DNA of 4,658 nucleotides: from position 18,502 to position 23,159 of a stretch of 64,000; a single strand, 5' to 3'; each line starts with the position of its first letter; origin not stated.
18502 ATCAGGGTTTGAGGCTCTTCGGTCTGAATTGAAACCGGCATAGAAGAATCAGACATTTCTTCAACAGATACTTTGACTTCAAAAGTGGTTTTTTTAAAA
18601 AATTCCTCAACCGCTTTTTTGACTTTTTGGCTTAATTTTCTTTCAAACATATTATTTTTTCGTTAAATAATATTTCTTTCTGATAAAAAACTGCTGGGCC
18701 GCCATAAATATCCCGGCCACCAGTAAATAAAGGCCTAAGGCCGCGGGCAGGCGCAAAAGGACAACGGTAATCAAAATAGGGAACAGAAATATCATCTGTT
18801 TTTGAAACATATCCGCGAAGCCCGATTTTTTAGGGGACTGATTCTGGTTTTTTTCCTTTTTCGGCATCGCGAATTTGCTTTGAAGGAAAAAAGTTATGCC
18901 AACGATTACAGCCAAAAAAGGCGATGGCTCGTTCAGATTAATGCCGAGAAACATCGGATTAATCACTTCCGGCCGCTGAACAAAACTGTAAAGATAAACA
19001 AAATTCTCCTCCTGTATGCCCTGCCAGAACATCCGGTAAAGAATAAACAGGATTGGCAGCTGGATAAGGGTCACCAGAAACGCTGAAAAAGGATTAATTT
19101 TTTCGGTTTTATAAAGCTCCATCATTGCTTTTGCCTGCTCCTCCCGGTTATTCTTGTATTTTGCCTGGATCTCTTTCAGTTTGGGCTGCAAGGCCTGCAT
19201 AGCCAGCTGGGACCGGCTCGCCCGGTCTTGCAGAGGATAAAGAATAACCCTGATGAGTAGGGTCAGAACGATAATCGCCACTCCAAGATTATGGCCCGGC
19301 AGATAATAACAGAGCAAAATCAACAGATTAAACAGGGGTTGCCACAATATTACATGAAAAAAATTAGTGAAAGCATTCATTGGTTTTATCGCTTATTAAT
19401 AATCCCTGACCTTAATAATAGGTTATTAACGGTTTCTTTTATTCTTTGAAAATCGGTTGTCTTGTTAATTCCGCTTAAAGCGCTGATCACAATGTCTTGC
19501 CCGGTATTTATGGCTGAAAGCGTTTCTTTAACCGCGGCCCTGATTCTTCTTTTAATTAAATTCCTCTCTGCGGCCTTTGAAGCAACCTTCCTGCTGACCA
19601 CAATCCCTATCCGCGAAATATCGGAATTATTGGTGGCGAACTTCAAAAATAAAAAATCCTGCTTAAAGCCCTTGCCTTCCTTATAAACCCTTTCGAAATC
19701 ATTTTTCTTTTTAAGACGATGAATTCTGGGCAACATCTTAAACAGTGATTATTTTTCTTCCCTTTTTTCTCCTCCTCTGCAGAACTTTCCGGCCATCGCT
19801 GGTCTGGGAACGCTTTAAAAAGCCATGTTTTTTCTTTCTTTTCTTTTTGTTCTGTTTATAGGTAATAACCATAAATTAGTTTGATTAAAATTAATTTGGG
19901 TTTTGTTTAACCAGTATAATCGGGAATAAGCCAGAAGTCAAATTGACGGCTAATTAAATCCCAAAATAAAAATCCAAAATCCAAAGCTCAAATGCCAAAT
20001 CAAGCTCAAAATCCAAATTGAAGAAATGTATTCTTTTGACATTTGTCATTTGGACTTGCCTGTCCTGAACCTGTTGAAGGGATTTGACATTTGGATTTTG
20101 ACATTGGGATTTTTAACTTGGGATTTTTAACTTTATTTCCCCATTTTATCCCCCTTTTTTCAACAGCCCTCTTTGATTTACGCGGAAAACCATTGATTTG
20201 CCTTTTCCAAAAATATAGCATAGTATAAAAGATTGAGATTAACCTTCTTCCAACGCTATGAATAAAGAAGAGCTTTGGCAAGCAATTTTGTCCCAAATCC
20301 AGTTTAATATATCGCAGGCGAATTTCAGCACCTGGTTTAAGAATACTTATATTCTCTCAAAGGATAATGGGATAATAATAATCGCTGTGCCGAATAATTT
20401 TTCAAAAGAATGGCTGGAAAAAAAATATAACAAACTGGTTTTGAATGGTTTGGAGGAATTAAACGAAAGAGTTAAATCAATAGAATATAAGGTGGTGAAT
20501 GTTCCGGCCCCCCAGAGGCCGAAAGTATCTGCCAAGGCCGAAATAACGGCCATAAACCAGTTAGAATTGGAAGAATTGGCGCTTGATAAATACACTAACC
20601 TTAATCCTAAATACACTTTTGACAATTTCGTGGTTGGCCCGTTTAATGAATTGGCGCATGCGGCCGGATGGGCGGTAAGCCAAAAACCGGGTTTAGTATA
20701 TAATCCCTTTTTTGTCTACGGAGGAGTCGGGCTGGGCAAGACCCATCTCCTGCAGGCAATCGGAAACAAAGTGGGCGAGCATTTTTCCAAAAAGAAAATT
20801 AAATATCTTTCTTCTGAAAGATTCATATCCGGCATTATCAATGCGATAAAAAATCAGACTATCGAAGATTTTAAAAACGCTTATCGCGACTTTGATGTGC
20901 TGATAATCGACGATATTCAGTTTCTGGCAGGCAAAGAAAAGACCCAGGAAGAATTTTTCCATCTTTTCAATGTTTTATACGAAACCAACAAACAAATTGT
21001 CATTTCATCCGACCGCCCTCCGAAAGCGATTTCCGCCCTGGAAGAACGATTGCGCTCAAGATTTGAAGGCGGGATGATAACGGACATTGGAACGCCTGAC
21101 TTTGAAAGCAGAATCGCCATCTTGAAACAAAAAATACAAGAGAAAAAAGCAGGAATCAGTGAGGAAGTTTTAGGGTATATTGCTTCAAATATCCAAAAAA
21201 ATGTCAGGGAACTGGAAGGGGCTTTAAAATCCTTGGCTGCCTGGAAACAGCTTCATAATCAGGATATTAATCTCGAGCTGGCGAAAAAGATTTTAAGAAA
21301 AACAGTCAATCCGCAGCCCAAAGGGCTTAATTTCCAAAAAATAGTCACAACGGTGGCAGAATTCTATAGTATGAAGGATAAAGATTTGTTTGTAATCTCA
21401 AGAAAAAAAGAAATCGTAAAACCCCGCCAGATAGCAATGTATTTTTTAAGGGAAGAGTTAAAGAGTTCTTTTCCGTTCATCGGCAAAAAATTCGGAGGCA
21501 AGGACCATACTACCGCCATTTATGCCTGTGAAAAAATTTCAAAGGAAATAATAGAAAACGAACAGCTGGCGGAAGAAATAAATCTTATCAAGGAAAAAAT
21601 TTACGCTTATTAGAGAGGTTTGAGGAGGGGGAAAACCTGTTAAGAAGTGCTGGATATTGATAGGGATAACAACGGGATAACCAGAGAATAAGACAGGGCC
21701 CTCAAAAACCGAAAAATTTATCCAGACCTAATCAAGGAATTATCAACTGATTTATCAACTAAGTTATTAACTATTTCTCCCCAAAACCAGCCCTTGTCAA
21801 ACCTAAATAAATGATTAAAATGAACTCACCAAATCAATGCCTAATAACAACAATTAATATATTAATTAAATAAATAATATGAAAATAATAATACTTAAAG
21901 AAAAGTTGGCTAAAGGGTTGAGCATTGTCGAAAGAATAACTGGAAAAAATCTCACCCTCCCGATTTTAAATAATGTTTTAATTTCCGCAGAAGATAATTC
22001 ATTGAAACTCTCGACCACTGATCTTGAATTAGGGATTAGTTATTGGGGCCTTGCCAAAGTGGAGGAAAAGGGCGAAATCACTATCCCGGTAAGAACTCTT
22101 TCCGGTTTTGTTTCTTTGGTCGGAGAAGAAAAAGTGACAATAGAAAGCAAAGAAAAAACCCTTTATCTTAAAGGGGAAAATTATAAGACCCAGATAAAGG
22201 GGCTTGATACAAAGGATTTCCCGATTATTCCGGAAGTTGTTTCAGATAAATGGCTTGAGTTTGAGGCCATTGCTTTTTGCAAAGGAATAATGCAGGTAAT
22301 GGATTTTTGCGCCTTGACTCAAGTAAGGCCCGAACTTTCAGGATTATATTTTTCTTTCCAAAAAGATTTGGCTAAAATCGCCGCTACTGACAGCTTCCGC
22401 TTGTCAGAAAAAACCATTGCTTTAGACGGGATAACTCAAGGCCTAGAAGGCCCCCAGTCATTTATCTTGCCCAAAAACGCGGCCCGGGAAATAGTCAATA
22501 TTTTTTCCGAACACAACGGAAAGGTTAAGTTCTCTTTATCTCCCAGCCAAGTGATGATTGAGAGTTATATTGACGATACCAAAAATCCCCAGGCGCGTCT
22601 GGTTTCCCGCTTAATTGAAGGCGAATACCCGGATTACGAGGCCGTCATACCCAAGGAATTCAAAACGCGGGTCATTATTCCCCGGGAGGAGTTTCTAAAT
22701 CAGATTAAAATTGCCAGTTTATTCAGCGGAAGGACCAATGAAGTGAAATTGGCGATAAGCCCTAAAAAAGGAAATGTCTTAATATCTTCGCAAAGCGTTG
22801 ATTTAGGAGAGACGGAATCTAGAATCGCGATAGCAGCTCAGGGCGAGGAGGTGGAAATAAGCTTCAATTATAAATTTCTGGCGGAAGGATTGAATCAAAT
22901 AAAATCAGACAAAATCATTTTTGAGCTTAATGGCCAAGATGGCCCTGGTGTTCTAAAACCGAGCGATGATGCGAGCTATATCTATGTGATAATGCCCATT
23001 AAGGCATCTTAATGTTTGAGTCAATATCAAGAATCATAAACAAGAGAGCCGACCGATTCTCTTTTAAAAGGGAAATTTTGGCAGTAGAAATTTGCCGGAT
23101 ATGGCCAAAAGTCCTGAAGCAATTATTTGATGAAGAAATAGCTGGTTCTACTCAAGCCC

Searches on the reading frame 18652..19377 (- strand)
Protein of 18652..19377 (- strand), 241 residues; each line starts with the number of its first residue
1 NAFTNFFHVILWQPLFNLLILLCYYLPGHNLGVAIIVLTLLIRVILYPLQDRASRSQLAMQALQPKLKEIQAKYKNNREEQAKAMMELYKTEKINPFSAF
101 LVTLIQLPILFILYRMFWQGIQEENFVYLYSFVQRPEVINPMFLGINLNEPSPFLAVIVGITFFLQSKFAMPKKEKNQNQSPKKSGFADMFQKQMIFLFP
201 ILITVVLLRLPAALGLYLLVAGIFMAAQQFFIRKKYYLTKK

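Call 66: search_protein_families(library=pfam, max_evalue=0.0001, proteins=[window:18652-19377:-])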
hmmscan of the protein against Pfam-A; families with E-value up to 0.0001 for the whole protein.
window:18652-19377:- (241 aa): 1 family
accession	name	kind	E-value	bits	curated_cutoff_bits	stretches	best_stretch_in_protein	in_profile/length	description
PF02096.25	60KD_IMP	-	1.6e-44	152.2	35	1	32-234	2-163/163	60Kd inner membrane protein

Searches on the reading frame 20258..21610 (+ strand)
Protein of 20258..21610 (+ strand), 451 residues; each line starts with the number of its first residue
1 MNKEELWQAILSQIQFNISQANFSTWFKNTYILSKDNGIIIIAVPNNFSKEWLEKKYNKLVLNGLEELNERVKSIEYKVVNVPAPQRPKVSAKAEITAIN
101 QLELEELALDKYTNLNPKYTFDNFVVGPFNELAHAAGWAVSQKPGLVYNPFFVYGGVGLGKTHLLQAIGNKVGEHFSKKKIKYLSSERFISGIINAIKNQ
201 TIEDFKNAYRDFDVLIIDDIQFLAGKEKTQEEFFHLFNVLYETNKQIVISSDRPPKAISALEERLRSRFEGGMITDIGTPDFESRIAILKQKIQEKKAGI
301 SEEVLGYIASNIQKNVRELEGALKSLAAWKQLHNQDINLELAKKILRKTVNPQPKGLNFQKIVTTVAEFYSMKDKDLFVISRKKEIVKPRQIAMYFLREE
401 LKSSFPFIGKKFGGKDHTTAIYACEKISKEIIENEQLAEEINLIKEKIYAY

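Call 65: search_protein_families(library=pfam, max_evalue=0.0001, proteins=[window:20258-21610:+])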
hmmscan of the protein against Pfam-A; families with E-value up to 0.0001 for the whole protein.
window:20258-21610:+ (451 aa): 5 families
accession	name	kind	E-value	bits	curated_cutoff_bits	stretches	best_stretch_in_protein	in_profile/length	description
PF00308.24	Bac_DnaA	-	3.1e-71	239.2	23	1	115-276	1-162/162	Bacterial DnaA ATPAse domain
PF08299.17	Bac_DnaA_C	-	2.4e-24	85.6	31.5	1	360-427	2-69/69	Bacterial dnaA protein helix-turn-helix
PF11638.13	DnaA_N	-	1.7e-14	53.7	24.6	1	4-62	1-60/65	DnaA N-terminal domain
PF01695.23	IstB_IS21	-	5.8e-08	33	24.1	1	153-253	97-194/238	IstB-like ATP binding protein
PF00004.35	AAA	-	9.9e-07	29.7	21.2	1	153-269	3-127/131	ATPase family associated with various cellular activities (AAA)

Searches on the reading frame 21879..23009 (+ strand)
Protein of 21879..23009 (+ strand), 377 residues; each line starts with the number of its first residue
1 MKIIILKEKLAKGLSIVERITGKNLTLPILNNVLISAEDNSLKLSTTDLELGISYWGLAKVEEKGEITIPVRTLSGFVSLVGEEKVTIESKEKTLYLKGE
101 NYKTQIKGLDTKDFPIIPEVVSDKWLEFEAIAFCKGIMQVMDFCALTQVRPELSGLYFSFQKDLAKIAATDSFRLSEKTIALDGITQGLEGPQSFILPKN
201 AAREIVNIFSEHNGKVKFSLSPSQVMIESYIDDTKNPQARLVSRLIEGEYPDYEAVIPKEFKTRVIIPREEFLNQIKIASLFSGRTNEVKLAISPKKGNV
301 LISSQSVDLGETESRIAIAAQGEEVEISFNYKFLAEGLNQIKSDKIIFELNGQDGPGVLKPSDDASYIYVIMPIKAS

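Call 65: search_protein_families(library=pfam, max_evalue=0.0001, proteins=[window:21879-23009:+])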
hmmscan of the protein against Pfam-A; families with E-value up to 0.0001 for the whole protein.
window:21879-23009:+ (377 aa): 3 families
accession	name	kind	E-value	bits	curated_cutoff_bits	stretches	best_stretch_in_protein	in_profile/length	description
PF02768.20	DNA_pol3_beta_3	-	3e-24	85.6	27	1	256-374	3-120/121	DNA polymerase III beta subunit, C-terminal domain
PF02767.21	DNA_pol3_beta_2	-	7e-22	78.3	27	1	137-252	11-116/116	DNA polymerase III beta subunit, central domain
PF00712.24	DNA_pol3_beta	-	6.7e-21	75.1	24.4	1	1-118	1-120/120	DNA polymerase III beta subunit, N-terminal domain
